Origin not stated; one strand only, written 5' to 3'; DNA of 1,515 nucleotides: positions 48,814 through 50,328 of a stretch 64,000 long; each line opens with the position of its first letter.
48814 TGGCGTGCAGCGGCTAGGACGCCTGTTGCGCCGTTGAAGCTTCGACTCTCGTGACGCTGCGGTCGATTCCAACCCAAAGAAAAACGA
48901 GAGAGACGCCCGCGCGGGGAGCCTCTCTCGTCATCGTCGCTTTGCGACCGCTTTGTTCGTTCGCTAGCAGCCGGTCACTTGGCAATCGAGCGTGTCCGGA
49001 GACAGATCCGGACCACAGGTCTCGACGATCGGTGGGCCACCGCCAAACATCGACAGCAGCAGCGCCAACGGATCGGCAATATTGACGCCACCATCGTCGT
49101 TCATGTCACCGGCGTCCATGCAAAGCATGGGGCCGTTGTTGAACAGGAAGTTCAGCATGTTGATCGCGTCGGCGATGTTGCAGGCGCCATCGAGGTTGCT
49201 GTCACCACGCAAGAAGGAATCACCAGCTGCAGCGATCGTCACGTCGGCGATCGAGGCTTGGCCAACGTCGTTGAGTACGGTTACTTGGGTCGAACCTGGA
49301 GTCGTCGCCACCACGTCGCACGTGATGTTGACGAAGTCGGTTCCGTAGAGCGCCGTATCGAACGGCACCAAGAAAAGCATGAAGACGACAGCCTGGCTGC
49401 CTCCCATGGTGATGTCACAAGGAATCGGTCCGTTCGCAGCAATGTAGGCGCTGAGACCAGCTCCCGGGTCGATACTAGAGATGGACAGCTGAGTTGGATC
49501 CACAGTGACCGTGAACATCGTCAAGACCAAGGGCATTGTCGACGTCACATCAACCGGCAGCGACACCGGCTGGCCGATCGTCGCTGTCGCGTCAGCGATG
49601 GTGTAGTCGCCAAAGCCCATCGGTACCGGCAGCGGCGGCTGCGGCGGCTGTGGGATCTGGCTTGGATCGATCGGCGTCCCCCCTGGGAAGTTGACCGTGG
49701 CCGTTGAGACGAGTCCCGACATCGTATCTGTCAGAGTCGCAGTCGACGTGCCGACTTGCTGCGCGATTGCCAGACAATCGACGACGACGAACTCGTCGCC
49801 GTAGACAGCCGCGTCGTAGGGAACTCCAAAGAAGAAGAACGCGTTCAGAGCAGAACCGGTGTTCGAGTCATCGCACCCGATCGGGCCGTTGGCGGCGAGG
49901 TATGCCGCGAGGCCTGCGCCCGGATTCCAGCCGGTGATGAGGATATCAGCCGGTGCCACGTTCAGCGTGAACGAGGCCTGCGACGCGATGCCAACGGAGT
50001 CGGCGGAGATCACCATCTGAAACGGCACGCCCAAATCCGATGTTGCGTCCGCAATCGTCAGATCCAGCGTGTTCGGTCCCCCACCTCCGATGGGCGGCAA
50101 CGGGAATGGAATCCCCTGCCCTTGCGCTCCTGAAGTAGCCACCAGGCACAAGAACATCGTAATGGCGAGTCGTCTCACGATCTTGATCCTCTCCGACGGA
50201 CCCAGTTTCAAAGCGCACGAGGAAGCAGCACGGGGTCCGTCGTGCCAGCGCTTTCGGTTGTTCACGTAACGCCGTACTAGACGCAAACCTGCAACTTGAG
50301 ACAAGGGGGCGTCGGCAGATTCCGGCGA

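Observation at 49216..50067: Mini-scaffoldin-like protein: two tandem cohesin-like modules + dockerin-like tail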

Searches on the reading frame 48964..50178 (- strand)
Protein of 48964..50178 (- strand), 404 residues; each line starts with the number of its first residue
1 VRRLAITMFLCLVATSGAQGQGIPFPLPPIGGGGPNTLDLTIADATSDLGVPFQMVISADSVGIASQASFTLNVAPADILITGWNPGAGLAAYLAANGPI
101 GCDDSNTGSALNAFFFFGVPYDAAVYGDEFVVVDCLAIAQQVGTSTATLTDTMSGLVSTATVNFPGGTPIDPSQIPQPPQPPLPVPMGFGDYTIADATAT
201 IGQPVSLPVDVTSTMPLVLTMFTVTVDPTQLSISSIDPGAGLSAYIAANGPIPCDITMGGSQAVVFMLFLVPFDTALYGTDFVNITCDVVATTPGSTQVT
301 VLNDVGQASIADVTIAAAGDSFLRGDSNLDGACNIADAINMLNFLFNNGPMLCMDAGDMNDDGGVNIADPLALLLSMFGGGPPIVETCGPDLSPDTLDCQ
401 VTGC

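Call 3: search_protein_families(library=pfam, proteins=[window:48964-50178:-], max_evalue=1)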
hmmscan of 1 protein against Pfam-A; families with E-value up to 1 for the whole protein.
window:48964-50178:- (404 aa): 3 families
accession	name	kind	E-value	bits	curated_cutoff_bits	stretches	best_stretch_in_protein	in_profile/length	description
PF00963.24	Cohesin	-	0.00025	21.7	24.1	1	193-309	4-122/139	Cohesin domain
PF00404.24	Dockerin_1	-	0.018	15.6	22.9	1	325-371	2-50/57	Dockerin type I domain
PF13629.12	T2SS-T3SS_pil_N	-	0.59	10.3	23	0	289-314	44-70/72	Pilus formation protein N terminal region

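Call 4: search_protein_families(library=ncbifam, proteins=[window:48964-50178:-], max_evalue=1)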
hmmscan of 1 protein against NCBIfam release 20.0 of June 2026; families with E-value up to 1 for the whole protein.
window:48964-50178:- (404 aa): 1 family
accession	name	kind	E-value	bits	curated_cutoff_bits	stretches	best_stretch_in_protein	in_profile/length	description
NF049990.1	CellobisidaseCelK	equivalog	0.036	12.2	1700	1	311-370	816-875/889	cellulose 1,4-beta-cellobiosidase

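Call 9: find_homologous_proteins(query=window:48964-50178:-)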
Query window:48964-50178:- (404 aa): 6 proteins with E <= 0.001 among 8000 candidates.
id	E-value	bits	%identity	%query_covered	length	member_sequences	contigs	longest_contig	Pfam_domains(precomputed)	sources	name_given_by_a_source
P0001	3.3e-259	878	100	100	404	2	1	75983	-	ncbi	ncbi:MAG: hypothetical protein AAF581_03035 [Planctomycetota bacterium]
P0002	5.6e-159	548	66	96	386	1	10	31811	-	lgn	-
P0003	2.0e-155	536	62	100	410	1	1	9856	-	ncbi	ncbi:MAG: hypothetical protein AAF581_22395 [Planctomycetota bacterium]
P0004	1.8e-70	256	49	62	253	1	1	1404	-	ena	-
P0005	1.2e-33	135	47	20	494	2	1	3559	PF00404.25,PF13499.13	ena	-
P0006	5.5e-5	41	47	16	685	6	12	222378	PF00801.27,PF18911.7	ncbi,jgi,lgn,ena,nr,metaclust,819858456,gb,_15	ncbi:MAG TPA: PKD domain-containing protein [Planctomycetes bacterium]|nr:PKD domain-containing prot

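Call 24: predict_structure(alignment_id=A2)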
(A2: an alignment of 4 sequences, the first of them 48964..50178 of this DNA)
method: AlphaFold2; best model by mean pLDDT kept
length: 404 residues; sequences in the alignment: 4
mean_pLDDT: 67.9   pTM: 0.43
mean pLDDT of the five models: 67.9, 67.8, 67.6, 64.6, 64.2
residues with pLDDT >= 90: 100; 70-90: 141; 50-70: 35; < 50: 128
segments of 3 or more residues with pLDDT < 50: 1-35, 180-186, 319-404
pLDDT, mean of each block of 10 residues (from residue 1): 33 27 29 56 93 93 75 91 92 79 75 75 89 93 94 84 91 63 50 89 87 80 82 87 83 67 73 85 90 87 79 77 30 41 43 32 35 41 30 32 28
secondary structure, 60 per line:
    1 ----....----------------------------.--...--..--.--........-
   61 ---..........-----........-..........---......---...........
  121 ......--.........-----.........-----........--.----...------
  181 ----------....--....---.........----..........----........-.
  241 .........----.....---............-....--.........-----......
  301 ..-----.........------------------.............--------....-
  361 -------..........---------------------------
elements in order: H5-8 E40-42 E52-59 E64-73 E79-86 H88-97 E101-106 E110-122 H123-126 E129-137 E143-151 E157-164 E191-194 E197-200 E204-212 E217-226 E231-238 H240-249 E254-258 E262-273 H275-278 E281-289 E295-302 E308-316 H335-347 H356-359 H368-377

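Call 29: fold_search(model_id=the predicted structure, library=pdb)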
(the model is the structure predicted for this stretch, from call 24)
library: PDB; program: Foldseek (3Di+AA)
matches with E <= 10: 1987; with E <= 0.001: 1245
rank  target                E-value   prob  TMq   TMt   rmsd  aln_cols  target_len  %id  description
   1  3l8q_D                1.2e-12  1.00  0.22  0.25  19.2       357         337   13  Structure analysis of the type II cohesin dyad from the adaptor ScaA scaffoldin of Acetivibrio cellulolyticus (released 2010-05-05)
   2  3l8q_C                6.7e-12  1.00  0.22  0.25  18.8       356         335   13  Structure analysis of the type II cohesin dyad from the adaptor ScaA scaffoldin of Acetivibrio cellulolyticus (released 2010-05-05)
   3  3l8q_B                8.4e-12  1.00  0.21  0.24  18.8       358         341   12  Structure analysis of the type II cohesin dyad from the adaptor ScaA scaffoldin of Acetivibrio cellulolyticus (released 2010-05-05)
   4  3l8q_A                1.0e-11  1.00  0.22  0.25  19.2       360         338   13  Structure analysis of the type II cohesin dyad from the adaptor ScaA scaffoldin of Acetivibrio cellulolyticus (released 2010-05-05)
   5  8beg_B                2.8e-11  1.00  0.23  0.15  20.0       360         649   10  Structure of Ig-like domains from PrgB (released 2022-11-30)
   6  8beg_A                9.1e-11  1.00  0.22  0.15  18.6       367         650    9  Structure of Ig-like domains from PrgB (released 2022-11-30)
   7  4ofq_A                9.3e-10  1.00  0.20  0.23  19.9       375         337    8  Structure of the C-terminal domain of the Streptococcus pyogenes antigen I/II-family protein AspA (released 2014-03-12)
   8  6avu_A                1.3e-09  1.00  0.21  0.10  21.9       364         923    9  Human alpha-V beta-3 Integrin (open conformation) in complex with the therapeutic antibody LM609 (released 2017-11-01)
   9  4z23                  2.4e-09  1.00  0.19  0.24  20.6       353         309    8  BspA_C_WT (released 2016-06-29)
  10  2w1n                  3.0e-09  1.00  0.22  0.38  20.7       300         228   13  cohesin and fibronectin type-III double module construct from the Clostridium perfringens glycoside hydrolase GH84C (released 2009-02-03)
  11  4ofq_B                3.5e-09  1.00  0.20  0.23  21.3       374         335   10  Structure of the C-terminal domain of the Streptococcus pyogenes antigen I/II-family protein AspA (released 2014-03-12)
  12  6avq_A                4.2e-09  1.00  0.20  0.10  22.3       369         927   10  The Therapeutic Antibody LM609 Selectively Inhibits Ligand Binding to Human alpha-V beta-3 Integrin via Steric Hindran (released 2017-11-01)
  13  8t2v_A                4.9e-09  1.00  0.20  0.10  21.6       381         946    9  Cryo-EM Structures of Full-length Integrin alphaIIbbeta3 in Native Lipids (released 2023-07-26)
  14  3opu_D                1.2e-08  1.00  0.20  0.24  19.7       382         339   10  Crystal structure of the C-terminal domain of Streptococcus mutans surface protein SpaP (released 2011-01-19)
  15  9ijj_4K               1.8e-08  1.00  0.17  0.17  20.5       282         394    9  In situ structure of the central apparatus in mouse sperm axoneme. (released 2025-06-04)
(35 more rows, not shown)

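Call 35: find_encoding_contigs(protein=P0002, flank=10000, max_places=4)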
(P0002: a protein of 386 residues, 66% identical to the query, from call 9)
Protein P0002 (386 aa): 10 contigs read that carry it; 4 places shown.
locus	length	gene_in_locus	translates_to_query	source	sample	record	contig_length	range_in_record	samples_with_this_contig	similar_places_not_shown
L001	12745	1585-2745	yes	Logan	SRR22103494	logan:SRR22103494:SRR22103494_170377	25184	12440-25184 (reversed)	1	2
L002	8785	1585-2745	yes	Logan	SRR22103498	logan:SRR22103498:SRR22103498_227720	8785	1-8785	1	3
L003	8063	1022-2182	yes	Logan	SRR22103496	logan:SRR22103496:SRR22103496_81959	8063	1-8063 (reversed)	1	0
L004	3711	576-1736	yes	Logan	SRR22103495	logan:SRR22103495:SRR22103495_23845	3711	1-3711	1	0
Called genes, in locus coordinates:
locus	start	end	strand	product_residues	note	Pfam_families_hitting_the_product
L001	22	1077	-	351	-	-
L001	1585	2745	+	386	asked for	-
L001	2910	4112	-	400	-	PF13439:Glyco_transf_4 (weak), PF00534:Glycos_transf_1, PF13692:Glyco_trans_1_4, PF13524:Glyco_trans_1_2 (weak)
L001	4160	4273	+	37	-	-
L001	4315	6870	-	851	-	-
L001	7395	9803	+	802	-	PF01433:Peptidase_M1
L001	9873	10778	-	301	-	PF00685:Sulfotransfer_1, PF13469:Sulfotransfer_3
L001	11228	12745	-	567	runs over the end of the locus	PF06468:Spond_N (faint)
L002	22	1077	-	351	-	-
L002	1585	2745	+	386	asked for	-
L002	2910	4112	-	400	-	PF13439:Glyco_transf_4 (weak), PF00534:Glycos_transf_1, PF13692:Glyco_trans_1_4, PF13524:Glyco_trans_1_2 (weak)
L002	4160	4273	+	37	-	-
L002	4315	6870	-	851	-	-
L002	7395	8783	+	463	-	?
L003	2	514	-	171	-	?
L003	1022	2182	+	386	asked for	-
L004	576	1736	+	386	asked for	-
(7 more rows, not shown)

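Call 36: find_encoding_contigs(protein=P0003, flank=10000, max_places=3)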
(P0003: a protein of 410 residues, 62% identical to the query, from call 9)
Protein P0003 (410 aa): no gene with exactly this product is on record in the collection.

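Call 48: search_protein_families(library=pfam, proteins=[P0006], max_evalue=1)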
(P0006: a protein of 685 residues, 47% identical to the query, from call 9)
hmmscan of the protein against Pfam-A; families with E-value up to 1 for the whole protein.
P0006 (685 aa): 4 families
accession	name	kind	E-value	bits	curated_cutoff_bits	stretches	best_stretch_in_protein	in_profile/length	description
PF18911.6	PKD_4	-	5.9e-13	49.1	27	1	369-433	21-85/85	PKD domain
PF00801.26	PKD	-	1.3e-08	35.1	23.5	1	370-427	15-76/80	PKD domain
PF00404.24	Dockerin_1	-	0.098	13.3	22.9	1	601-647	2-49/57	Dockerin type I domain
PF17479.7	DUF3048_C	-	0.21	12.4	25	1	152-186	75-108/114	Protein of unknown function (DUF3048) C-terminal domain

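Call 69: list_cluster_members(proteins=[P0001, P0003, P0009])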
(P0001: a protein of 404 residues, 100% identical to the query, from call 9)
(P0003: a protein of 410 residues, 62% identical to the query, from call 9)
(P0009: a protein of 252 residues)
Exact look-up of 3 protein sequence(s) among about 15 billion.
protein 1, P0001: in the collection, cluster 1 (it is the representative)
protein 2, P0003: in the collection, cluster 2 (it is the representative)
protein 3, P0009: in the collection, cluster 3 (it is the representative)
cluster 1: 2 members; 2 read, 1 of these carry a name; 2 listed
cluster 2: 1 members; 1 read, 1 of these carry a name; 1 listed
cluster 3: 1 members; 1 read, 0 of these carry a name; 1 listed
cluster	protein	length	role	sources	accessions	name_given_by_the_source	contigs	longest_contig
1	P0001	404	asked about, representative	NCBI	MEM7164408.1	MAG: hypothetical protein AAF581_03035 [Planctomycetota bacterium]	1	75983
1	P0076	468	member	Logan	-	-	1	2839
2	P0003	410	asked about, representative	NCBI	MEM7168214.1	MAG: hypothetical protein AAF581_22395 [Planctomycetota bacterium]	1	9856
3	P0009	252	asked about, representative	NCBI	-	-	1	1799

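Call 76: search_protein_families(library=pfam, proteins=[L001:22-1077:-, L001:11228-12745:-], max_evalue=0.01)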
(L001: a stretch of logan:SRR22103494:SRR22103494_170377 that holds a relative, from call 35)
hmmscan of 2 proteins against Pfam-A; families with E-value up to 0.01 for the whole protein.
L001:22-1077:- (351 aa): 0 families

L001:11228-12745:- (505 aa): 2 families
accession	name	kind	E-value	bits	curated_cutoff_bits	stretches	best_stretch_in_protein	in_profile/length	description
PF06468.19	Spond_N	-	0.00023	21.8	24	0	209-308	31-121/194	Spondin_N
PF00404.24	Dockerin_1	-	0.00025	21.6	22.9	1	420-473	2-56/57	Dockerin type I domain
